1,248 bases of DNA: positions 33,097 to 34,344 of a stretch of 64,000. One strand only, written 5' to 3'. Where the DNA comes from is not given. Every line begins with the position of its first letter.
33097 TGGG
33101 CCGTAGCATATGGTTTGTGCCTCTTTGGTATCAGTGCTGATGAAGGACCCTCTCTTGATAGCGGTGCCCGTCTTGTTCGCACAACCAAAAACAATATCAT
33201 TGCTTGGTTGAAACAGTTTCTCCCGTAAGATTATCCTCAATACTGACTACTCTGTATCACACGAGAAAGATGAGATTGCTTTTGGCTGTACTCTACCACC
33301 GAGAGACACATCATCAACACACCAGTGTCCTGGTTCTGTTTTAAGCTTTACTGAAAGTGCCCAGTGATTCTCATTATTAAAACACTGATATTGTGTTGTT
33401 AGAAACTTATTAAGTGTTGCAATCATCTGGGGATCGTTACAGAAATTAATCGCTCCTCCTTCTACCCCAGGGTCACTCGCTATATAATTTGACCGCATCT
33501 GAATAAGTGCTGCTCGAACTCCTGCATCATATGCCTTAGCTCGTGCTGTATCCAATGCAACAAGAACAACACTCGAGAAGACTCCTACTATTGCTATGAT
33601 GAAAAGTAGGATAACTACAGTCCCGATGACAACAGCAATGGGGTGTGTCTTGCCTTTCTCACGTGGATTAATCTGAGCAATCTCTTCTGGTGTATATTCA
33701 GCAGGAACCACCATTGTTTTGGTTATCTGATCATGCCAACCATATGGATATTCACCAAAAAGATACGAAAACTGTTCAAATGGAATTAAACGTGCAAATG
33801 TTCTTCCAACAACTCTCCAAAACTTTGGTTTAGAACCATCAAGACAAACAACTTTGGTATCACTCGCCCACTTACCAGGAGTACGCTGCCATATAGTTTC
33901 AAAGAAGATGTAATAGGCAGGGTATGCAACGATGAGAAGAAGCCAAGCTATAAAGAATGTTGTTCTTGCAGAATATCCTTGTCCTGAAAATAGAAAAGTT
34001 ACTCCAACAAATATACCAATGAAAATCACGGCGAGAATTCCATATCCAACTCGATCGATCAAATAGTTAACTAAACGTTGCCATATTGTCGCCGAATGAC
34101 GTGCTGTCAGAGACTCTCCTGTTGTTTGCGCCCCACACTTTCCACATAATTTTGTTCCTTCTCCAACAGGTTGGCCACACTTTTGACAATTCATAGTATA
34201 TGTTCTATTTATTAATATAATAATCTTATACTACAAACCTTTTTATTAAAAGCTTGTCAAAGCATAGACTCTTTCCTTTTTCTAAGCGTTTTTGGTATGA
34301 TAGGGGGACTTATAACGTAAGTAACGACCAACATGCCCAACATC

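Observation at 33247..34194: Antisense zinc-ribbon/RDD/pilin-like fusion gene inserted between ftsA and ftsZ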

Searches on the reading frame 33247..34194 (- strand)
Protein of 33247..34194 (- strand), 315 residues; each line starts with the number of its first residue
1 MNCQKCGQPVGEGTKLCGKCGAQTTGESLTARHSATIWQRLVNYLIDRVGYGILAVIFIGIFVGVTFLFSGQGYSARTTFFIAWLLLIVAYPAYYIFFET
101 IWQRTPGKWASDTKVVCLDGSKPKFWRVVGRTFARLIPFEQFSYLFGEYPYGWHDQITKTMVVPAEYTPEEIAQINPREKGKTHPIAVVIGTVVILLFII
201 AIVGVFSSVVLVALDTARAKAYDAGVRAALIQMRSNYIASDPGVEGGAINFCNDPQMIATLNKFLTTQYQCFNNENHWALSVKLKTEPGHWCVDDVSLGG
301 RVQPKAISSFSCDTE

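Call 3: search_protein_families(library=pfam, proteins=[window:33247-34194:-], max_evalue=1)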
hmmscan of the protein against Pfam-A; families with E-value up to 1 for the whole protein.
window:33247-34194:- (315 aa): 6 families
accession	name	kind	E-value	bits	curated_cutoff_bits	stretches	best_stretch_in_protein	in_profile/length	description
PF06271.18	RDD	-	7.3e-16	59.1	24.1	1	35-206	2-123/137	RDD family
PF13240.11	Zn_Ribbon_1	-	0.00045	20.4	25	1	3-22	2-21/23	zinc-ribbon domain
PF12773.13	DZR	-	0.01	16.4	27.3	1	3-23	1-21/45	Double zinc ribbon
PF13248.11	Zn_ribbon_3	-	0.026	14.4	27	1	2-22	4-24/26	zinc-ribbon domain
PF18912.6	DZR_2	-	0.091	13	27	1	3-23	10-30/56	Double zinc ribbon domain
PF12883.13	DUF3828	-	0.2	12.3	26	1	273-297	97-121/125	Protein of unknown function (DUF3828)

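Call 4: search_protein_families(library=ncbifam, proteins=[window:33247-34194:-], max_evalue=1)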
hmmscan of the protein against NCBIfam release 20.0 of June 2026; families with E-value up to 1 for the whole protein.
window:33247-34194:- (315 aa): 1 family
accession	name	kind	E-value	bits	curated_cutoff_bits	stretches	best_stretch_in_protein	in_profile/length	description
TIGR03025.1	EPS_sugtrans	subfamily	0.14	11.4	295.55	1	55-117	69-132/445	exopolysaccharide biosynthesis polyprenyl glycosylphosphotransferase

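Call 5: find_homologous_proteins(query=window:33247-34194:-, max_evalue=0.001)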
Query window:33247-34194:- (315 aa): 26 proteins with E <= 0.001 among 3892 candidates.
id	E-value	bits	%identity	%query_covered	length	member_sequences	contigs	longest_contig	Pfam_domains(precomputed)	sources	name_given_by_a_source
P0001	5.7e-215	731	99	100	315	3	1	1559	PF06271.19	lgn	-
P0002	9.3e-73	263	43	94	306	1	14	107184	PF13240.12,PF06271.19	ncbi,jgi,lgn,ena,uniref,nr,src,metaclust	ncbi:hypothetical protein A3F55_01175 [Candidatus Adlerbacteria bacterium RIFCSPHIGHO2_12_FULL_53_18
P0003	1.3e-70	256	44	93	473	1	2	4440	PF13240.12,PF06271.19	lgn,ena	-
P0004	1.4e-70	256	42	96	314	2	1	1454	PF13240.12,PF06271.19,PF12773.14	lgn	-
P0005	5.5e-65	238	40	100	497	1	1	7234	PF13240.12,PF06271.19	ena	-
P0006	8.5e-64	234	39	99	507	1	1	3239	PF13240.12,PF06271.19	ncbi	-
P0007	2.7e-62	229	39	94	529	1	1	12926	PF13240.12,PF06271.19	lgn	-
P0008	6.4e-61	224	42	87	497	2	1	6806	PF06271.19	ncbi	-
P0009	2.7e-60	222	40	100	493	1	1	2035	PF13240.12,PF06271.19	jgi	jgi:uncharacterized RDD family membrane protein YckC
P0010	3.0e-60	222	38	100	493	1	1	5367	PF13240.12,PF06271.19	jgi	jgi:uncharacterized RDD family membrane protein YckC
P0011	1.1e-56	210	37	98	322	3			PF13240.12,PF06271.19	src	-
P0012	1.3e-56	210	47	67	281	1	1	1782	PF06271.19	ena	-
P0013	5.7e-56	208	43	69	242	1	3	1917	PF13240.12,PF06271.19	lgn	-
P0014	1.5e-53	200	42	89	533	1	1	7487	PF06271.19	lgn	-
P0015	1.5e-53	200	39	84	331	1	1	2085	PF06271.19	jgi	jgi:uncharacterized RDD family membrane protein YckC/type II secretory pathway pseudopilin PulG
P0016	2.2e-49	186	40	70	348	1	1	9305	PF06271.19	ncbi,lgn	ncbi:MAG: RDD family protein [Thermodesulfobacteriota bacterium]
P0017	2.3e-45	173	42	70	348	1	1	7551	PF13240.12,PF06271.19,PF13248.12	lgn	-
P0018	9.9e-45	171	46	59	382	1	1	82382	PF06271.19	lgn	-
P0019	1.6e-39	154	40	64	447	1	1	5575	PF13240.12,PF06271.19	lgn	-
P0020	2.3e-38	150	36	71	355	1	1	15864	PF13240.12,PF06271.19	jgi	jgi:uncharacterized RDD family membrane protein YckC/type II secretory pathway pseudopilin PulG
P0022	8.2e-35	139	38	62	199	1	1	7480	PF06271.19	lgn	-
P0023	5.4e-14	70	33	57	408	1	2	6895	PF13431.13,PF13414.13,PF13428.13,PF14559.13,PF25575.1,PF13371.13,PF06271.19,PF00515.35,PF13424.13,PF13432.13,PF13181.13,PF07719.24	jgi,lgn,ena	-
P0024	5.9e-14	70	31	52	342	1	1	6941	PF06271.19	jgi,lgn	jgi:uncharacterized RDD family membrane protein YckC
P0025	1.9e-13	68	35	42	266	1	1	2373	PF06271.19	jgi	jgi:uncharacterized RDD family membrane protein YckC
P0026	5.6e-12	63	39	41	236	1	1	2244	PF06271.19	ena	-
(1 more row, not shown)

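Call 7: find_encoding_contigs(protein=P0002, flank=6000, max_places=3)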
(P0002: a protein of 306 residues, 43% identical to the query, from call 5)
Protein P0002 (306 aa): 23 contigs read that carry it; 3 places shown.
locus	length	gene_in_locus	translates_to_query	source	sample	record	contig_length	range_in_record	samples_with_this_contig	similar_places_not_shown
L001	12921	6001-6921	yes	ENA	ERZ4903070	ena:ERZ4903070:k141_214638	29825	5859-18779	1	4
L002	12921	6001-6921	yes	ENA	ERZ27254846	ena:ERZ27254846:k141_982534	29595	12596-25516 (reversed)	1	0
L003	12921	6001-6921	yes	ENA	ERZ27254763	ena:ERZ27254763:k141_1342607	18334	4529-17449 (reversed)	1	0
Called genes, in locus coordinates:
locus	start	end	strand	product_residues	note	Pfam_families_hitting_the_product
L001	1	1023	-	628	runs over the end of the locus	-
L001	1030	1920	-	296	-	-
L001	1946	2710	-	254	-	PF00398:RrnaAD, PF13649:Methyltransf_25 (weak)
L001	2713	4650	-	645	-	PF00580:UvrD-helicase, PF13245:AAA_19, PF01443:Viral_helicase1 (faint), PF13361:UvrD_C, PF13538:UvrD_C_2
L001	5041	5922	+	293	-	PF01476:LysM, PF01551:Peptidase_M23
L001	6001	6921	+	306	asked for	PF13240:Zn_Ribbon_1, PF06271:RDD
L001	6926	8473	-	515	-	PF13541:ChlI, PF01078:Mg_chelatase, PF00004:AAA (faint), PF07728:AAA_5, PF00493:MCM (weak), PF13335:Mg_chelatase_C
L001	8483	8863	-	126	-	PF01258:zf-dskA_traR (weak)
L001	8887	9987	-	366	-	-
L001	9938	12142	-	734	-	PF01138:RNase_PH, PF03725:RNase_PH_C (faint), PF01138:RNase_PH, PF00013:KH_1, PF00575:S1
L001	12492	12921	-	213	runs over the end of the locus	PF01936:NYN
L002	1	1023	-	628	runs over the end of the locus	-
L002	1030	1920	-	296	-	-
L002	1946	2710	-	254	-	PF00398:RrnaAD, PF13649:Methyltransf_25 (weak)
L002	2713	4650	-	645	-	PF00580:UvrD-helicase, PF13245:AAA_19, PF01443:Viral_helicase1 (faint), PF13361:UvrD_C, PF13538:UvrD_C_2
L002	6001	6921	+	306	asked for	PF13240:Zn_Ribbon_1, PF06271:RDD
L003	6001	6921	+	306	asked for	PF13240:Zn_Ribbon_1, PF06271:RDD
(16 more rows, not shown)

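Call 8: find_encoding_contigs(protein=P0018, flank=6000, max_places=2)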
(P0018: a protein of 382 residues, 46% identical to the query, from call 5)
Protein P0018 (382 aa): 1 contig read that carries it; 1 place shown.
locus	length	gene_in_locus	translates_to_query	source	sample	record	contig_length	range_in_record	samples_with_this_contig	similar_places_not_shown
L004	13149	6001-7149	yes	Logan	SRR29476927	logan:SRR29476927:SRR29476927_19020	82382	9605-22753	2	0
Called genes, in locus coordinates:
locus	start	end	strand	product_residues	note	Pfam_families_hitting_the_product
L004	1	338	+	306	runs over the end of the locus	PF08245:Mur_ligase_M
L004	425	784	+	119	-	-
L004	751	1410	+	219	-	PF01928:CYTH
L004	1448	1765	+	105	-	-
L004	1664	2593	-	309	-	PF13387:Lnb_N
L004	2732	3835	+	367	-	PF22660:RS_preATP-grasp-like, PF02222:ATP-grasp, PF07478:Dala_Dala_lig_C, PF17769:PurK_C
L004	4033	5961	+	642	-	PF06418:CTP_synth_N, PF00117:GATase, PF07722:Peptidase_C26 (faint)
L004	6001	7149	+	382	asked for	PF06271:RDD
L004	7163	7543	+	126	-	PF00903:Glyoxalase, PF12681:Glyoxalase_2 (faint), PF13669:Glyoxalase_4 (faint)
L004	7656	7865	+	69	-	PF04070:DUF378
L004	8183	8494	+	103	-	PF01863:YgjP-like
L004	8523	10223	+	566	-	PF00664:ABC_membrane, PF00005:ABC_tran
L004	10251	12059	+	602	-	PF00664:ABC_membrane, PF00005:ABC_tran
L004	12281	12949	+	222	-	-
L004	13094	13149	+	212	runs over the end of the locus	PF09335:VTT_dom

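Call 9: find_encoding_contigs(protein=P0007, flank=6000, max_places=2)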
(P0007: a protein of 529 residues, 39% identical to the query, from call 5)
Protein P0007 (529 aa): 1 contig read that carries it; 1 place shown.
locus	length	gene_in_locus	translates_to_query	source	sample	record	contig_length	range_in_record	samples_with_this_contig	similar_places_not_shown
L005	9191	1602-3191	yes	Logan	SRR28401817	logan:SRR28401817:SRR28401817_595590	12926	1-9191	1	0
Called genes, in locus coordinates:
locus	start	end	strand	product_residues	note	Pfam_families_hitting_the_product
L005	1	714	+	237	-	?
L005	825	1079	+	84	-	-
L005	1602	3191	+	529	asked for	PF13240:Zn_Ribbon_1 (weak), PF06271:RDD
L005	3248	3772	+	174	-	-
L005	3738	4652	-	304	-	-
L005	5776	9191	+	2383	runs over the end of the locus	?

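Call 17: find_encoding_contigs(protein=window:33247-34194:-, flank=6000, max_places=4)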
Protein window:33247-34194:- (315 aa): no gene with exactly this product is on record in the collection.

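Call 18: find_encoding_contigs(protein=P0001, flank=3000, max_places=3)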
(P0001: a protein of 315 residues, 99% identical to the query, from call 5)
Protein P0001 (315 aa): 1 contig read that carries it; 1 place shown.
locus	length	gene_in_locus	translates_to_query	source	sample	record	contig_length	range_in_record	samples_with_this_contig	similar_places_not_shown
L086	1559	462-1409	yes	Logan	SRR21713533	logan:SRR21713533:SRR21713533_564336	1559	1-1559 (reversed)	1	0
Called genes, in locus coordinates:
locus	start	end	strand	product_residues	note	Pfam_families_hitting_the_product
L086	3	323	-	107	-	?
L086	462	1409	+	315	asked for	PF06271:RDD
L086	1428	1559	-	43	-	?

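Call 19: find_related_loci(query=A1, collection=metagenome_contigs, flank=6000)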
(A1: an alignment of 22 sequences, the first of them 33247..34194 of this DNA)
Query A1 (315 aa) in metagenome_contigs; peptide patterns used: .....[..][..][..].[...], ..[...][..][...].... (x = any residue, [..] = any of these).
159 stretches matched a pattern; 113 encode a relative of the query (tblastn E <= 1e-3); the best 80 are kept; 80 distinct loci.
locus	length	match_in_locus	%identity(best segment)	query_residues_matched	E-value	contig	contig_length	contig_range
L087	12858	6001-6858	43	1-295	2e-71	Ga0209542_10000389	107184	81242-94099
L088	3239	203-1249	39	1-313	7e-71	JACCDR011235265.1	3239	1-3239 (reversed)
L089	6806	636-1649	38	1-302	1e-62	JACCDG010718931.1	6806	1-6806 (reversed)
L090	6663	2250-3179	37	1-309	3e-62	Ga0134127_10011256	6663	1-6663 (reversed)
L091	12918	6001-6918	36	1-301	6e-58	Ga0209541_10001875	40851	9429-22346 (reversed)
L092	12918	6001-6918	36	1-301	6e-58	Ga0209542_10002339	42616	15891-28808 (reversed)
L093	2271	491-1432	40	1-299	2e-58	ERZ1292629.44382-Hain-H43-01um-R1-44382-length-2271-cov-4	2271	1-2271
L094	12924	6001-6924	32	1-301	9e-58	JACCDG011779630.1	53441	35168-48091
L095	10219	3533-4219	43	1-243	2e-50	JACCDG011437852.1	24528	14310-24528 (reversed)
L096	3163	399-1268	37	1-299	3e-50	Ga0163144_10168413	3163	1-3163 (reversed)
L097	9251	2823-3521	37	1-241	2e-48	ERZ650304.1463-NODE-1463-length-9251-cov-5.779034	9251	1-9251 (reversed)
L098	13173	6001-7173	41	1-223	3e-47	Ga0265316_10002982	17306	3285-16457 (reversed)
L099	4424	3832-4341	44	1-168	1e-44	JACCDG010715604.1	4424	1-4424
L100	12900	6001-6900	32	1-295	2e-42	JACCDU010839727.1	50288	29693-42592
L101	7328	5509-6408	32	1-295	1e-42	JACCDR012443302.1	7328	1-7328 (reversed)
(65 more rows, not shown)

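Call 23: predict_structure(alignment_id=A1)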
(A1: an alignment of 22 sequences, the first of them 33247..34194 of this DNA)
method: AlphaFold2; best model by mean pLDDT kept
length: 315 residues; sequences in the alignment: 22
mean_pLDDT: 86.9   pTM: 0.61
mean pLDDT of the five models: 86.9, 85.9, 85.2, 83.6, 82.2
residues with pLDDT >= 90: 156; 70-90: 139; 50-70: 14; < 50: 6
segments of 3 or more residues with pLDDT < 50: 26-28, 244-246
pLDDT, mean of each block of 10 residues (from residue 1): 81 81 60 89 93 91 86 82 88 95 94 95 95 88 83 93 94 90 83 88 92 93 93 86 57 87 81 89 93 88 89 76
secondary structure, 60 per line:
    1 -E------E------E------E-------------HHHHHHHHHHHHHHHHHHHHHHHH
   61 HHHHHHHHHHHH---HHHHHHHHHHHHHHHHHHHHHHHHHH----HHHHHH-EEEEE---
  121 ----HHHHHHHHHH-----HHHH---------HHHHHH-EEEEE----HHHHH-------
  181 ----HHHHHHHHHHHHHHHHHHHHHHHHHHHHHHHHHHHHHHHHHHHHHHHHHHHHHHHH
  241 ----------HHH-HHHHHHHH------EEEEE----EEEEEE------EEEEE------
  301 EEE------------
elements in order: H37-72 H76-101 H106-111 E113-117 H125-134 H140-143 H153-158 E160-164 H169-173 H185-240 H255-262 E269-273 E278-283 E290-294 E301-303

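Call 26: fold_search(model_id=the predicted structure, library=pdb)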
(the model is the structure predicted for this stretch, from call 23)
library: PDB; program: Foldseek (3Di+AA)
matches with E <= 10: 167; with E <= 0.001: 0
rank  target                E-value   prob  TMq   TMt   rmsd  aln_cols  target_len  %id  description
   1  7t92_C                3.5e-02  1.00  0.32  0.32   5.9       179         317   13  Structure of the peroxisomal retro-translocon formed by a heterotrimeric ubiquitin ligase complex (released 2022-07-06)
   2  7t92_B                5.8e-01  0.54  0.22  0.19   5.5       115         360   13  Structure of the peroxisomal retro-translocon formed by a heterotrimeric ubiquitin ligase complex (released 2022-07-06)
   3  9dd0_D                1.8e+00  0.06  0.10  0.18   8.0        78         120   15  Designed allosteric facilitated dissociation switch AS1 in complex state TH with methylated lysines, crystal #2 (released 2025-08-20)
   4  7t92_A                2.1e+00  0.18  0.26  0.27  12.5       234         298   14  Structure of the peroxisomal retro-translocon formed by a heterotrimeric ubiquitin ligase complex (released 2022-07-06)
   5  3vyy_B                2.3e+00  0.06  0.08  0.25   6.5        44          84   11  Structural insights into RISC assembly facilitated by dsRNA binding domains of human RNA helicase A (DHX9) (released 2013-02-13)
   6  3p1x_A                2.4e+00  0.08  0.09  0.28   5.9        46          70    6  Crystal structure of DRBM 2 domain of Interleukin enhancer-binding factor 3 from Homo sapiens, Northeast Structural Ge (released 2010-12-29)
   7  6rwl_B                2.6e+00  0.03  0.07  0.08  19.4        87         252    9  SIVrcm intasome (released 2020-02-05)
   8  9olq_N                2.7e+00  0.06  0.10  0.19   7.9        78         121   13  Designed allosteric facilitated dissociation switch AS1_K46L_E50W_K172W_E173Y in complex state THE (released 2025-08-20)
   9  8pq8                  2.9e+00  0.02  0.08  0.15  11.1        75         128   13  Sak Single Strand Annealing Protein from Staphylococcal Bacteriophage 80a - dCTD (released 2025-02-12)
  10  3n8h_A                3.1e+00  0.13  0.12  0.15   5.0        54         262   13  Crystal Structure of Pantoate-beta-alanine Ligase from Francisella tularensis (released 2010-06-16)
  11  4wpy                  3.1e+00  0.07  0.07  0.22   4.1        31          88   10  Racemic crystal structure of Rv1738 from Mycobacterium tuberculosis (Form-II) (released 2015-03-18)
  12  4blt_B                3.3e+00  0.09  0.09  0.09   6.1        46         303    6  P4 PROTEIN FROM BACTERIOPHAGE PHI12 S292A MUTANT IN COMPLEX WITH AMPcPP (released 2013-08-21)
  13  9bk6_A                3.3e+00  0.04  0.08  0.20   9.2        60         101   10  Structure of B10_CYTX binder-complex (released 2024-10-09)
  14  2qg7_D                3.4e+00  0.10  0.11  0.09   4.6        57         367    9  Plasmodium vivax ethanolamine kinase Pv091845 (released 2007-07-24)
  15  9olq_A                3.4e+00  0.09  0.08  0.09   2.7        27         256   15  Designed allosteric facilitated dissociation switch AS1_K46L_E50W_K172W_E173Y in complex state THE (released 2025-08-20)
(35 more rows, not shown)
